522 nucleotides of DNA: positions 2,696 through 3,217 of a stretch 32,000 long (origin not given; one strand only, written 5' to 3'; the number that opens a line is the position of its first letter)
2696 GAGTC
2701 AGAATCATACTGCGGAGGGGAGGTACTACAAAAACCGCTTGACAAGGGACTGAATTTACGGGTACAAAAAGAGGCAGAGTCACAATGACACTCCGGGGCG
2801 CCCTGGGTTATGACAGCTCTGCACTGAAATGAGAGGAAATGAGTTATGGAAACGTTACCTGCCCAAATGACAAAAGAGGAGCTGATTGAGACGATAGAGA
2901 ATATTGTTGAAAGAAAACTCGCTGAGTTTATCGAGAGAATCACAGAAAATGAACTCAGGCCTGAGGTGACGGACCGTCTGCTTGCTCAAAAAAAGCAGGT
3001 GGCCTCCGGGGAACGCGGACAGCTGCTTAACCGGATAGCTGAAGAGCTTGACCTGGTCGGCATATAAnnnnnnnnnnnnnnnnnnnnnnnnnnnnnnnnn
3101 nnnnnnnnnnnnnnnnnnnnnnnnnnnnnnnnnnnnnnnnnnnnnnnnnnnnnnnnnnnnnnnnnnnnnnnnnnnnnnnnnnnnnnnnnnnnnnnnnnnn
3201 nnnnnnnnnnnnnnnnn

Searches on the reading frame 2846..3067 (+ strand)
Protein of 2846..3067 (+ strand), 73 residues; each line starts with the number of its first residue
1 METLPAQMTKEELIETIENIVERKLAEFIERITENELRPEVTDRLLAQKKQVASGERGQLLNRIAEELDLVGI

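Call 3: search_protein_families(library=pfam, proteins=[window:2846-3067:+], max_evalue=0.01)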
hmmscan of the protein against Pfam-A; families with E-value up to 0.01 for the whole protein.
window:2846-3067:+ (73 aa): 0 families

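Call 45: search_protein_families(library=pfam, proteins=[window:2846-3067:+], max_evalue=0.1)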
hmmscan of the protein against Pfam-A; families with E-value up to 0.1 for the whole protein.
window:2846-3067:+ (73 aa): 2 families
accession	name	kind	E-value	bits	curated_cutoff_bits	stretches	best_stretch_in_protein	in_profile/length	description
PF00521.26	DNA_topoisoIV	-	0.014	14.7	31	1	3-54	224-275/432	DNA gyrase/topoisomerase IV, subunit A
PF18953.6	SAP_new25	-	0.061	13.4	26.3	0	3-19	21-37/51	SAP domain-containing new25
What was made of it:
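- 2846..3225 (+): Antitoxin-like ORF (2846-3067) plus a 3'-truncated ParE/RelE-like toxin ORF (3067-3225, running on into the IS). This is the unrelated DNA on the far side of the joint. There are no Pfam hits (calls 3, 45).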
